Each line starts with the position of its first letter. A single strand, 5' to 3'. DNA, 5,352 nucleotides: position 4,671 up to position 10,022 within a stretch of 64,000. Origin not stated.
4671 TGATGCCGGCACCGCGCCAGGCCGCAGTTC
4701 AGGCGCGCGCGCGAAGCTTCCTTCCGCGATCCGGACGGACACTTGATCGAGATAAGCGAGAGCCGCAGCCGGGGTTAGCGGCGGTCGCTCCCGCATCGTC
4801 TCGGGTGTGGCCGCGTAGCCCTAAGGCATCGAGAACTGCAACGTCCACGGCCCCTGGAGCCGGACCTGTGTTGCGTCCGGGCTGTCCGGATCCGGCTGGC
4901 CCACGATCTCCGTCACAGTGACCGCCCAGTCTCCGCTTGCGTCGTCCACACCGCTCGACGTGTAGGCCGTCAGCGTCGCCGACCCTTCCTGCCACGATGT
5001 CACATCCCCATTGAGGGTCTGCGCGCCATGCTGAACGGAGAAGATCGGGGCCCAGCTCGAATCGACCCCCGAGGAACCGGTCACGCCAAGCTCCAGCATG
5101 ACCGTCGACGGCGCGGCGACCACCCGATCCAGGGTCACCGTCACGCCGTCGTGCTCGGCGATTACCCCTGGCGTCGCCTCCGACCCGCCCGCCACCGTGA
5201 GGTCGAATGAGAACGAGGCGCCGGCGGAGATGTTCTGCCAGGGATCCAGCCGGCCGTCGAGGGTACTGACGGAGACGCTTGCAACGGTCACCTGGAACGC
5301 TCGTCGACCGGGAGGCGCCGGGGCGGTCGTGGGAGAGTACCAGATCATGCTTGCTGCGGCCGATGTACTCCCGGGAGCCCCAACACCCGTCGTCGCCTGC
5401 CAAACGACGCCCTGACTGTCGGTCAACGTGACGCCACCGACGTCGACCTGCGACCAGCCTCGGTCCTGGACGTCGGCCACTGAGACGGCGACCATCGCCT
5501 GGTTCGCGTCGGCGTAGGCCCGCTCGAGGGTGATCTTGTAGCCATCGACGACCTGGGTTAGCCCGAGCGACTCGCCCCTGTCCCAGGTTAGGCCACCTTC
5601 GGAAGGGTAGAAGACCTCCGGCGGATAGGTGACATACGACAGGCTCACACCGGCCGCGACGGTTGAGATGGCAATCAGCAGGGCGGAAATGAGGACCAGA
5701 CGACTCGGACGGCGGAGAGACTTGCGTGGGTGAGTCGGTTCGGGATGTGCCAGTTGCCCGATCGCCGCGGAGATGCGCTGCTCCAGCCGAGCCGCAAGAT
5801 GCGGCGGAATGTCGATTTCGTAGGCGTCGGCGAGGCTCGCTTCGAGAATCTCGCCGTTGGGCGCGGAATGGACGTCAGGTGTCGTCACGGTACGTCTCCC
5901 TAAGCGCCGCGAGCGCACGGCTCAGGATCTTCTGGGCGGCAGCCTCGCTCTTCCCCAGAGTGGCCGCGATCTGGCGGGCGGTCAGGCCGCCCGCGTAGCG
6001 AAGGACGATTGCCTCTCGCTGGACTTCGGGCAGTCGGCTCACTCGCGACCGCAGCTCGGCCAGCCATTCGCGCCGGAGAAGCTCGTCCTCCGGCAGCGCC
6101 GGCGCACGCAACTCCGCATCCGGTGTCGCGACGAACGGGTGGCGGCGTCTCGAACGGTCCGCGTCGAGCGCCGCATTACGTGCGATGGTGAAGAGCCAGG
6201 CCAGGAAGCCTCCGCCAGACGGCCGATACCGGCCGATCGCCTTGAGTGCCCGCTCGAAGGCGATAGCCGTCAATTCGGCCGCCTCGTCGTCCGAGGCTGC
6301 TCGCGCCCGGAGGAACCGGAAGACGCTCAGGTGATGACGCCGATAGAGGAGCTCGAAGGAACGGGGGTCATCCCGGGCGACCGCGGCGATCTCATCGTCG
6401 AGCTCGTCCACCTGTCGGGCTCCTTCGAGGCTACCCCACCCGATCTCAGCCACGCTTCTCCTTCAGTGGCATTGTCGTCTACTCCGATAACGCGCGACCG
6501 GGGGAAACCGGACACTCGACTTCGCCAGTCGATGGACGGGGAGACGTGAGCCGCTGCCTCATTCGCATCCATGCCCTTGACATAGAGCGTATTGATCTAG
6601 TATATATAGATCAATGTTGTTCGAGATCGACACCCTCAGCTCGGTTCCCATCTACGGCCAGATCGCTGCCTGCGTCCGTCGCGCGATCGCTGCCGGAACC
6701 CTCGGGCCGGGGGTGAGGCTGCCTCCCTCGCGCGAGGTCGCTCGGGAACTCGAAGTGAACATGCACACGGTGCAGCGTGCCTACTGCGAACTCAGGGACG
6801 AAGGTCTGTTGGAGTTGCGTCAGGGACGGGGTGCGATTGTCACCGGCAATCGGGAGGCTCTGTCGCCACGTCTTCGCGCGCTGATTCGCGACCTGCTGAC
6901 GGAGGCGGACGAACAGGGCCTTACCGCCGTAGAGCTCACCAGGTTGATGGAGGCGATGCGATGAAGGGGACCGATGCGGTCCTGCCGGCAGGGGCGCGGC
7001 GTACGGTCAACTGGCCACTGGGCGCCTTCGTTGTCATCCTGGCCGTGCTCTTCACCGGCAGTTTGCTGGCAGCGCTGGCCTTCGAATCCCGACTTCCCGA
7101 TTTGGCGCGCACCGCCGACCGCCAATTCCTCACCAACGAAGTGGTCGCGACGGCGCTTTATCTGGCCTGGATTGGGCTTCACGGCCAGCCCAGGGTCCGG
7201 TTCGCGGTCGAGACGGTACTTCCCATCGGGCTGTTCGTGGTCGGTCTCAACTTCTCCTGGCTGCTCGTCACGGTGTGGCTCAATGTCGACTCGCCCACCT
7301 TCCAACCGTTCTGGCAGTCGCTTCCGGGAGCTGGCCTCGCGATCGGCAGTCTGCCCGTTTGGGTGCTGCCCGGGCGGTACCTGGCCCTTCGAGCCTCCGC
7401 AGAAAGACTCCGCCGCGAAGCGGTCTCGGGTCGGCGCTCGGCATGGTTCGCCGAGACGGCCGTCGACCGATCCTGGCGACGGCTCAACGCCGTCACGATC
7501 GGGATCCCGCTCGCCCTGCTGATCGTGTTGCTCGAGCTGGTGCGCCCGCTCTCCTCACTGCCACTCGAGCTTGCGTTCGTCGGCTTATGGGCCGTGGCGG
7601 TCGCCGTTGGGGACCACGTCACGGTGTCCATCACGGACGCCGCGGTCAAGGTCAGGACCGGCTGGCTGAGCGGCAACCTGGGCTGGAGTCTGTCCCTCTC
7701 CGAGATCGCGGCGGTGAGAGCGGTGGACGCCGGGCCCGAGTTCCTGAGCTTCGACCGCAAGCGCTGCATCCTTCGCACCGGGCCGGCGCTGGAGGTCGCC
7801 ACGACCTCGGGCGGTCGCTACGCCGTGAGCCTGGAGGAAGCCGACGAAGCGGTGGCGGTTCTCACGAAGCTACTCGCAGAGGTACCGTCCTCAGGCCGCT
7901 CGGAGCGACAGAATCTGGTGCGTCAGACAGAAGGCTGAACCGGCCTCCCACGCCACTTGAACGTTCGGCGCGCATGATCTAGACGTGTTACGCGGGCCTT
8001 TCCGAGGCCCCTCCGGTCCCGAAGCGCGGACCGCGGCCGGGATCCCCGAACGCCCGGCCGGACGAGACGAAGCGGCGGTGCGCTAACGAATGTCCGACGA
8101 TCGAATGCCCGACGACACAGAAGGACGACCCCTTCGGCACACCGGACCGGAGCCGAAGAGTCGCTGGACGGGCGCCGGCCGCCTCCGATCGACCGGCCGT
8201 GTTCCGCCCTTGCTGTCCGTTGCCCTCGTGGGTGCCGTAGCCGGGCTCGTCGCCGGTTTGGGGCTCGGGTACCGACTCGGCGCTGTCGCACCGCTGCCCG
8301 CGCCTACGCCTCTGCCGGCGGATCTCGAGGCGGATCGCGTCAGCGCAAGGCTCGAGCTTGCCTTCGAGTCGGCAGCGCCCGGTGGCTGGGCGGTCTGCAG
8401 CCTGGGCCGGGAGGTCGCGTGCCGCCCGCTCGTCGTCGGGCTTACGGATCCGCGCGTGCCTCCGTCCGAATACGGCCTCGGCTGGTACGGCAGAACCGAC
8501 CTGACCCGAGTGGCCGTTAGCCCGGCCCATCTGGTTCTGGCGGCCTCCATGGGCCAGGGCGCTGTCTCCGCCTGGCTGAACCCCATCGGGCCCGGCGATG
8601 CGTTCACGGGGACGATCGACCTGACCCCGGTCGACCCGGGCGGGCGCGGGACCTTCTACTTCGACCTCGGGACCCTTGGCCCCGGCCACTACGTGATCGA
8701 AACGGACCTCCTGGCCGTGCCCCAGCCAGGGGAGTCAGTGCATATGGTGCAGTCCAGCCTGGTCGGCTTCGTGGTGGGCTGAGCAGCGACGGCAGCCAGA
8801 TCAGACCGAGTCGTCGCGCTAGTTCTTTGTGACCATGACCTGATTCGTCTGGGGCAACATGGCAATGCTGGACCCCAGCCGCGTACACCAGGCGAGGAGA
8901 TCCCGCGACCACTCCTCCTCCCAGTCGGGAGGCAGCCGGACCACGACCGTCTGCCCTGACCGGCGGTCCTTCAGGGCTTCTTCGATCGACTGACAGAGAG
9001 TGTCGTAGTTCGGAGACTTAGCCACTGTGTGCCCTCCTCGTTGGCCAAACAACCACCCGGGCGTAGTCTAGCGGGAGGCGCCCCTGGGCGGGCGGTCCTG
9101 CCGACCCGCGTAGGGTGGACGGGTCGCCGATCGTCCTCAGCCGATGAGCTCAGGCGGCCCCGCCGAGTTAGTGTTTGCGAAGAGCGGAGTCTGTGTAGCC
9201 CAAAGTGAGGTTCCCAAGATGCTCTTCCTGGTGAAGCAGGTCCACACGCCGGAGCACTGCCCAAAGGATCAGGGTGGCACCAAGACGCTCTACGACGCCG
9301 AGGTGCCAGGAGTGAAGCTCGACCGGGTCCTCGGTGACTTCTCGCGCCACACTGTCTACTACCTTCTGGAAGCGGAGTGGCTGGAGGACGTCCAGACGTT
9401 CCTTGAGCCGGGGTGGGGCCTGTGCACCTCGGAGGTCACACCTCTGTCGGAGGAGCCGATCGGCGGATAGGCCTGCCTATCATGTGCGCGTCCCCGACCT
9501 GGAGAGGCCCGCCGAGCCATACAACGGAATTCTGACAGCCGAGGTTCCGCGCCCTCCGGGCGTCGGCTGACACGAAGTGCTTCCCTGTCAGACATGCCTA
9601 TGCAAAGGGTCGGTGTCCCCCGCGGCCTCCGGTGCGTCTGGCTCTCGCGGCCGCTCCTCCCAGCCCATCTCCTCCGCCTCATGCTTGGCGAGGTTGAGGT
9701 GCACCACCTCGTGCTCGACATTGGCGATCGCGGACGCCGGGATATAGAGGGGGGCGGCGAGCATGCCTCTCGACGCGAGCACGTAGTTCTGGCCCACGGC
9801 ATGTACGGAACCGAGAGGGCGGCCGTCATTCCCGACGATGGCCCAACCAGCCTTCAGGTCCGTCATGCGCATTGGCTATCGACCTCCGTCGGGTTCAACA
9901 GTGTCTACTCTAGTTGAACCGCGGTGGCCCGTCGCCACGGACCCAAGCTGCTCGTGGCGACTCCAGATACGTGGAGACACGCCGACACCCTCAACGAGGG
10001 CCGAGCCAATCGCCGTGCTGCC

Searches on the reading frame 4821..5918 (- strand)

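Call 7: search_protein_families(library=pfam, proteins=[window:4821-5918:-], max_evalue=0.001)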
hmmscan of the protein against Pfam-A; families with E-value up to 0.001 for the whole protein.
window:4821-5918:- (365 aa): 1 family
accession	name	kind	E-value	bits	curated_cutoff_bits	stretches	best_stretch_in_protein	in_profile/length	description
PF13786.12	DUF4179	-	4e-06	27.6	30.1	0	84-147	19-92/94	Domain of unknown function (DUF4179)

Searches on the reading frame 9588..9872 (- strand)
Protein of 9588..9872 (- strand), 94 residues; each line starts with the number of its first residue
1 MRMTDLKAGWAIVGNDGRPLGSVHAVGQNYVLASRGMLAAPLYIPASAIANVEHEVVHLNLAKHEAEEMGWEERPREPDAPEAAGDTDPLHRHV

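Call 7: search_protein_families(library=pfam, proteins=[window:9588-9872:-], max_evalue=0.001)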
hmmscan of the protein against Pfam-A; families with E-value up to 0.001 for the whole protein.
window:9588-9872:- (94 aa): 1 family
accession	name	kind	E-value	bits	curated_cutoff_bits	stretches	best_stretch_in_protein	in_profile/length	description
PF09939.14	DUF2171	-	1.8e-06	28.5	25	1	8-66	3-63/64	Uncharacterized protein conserved in bacteria (DUF2171)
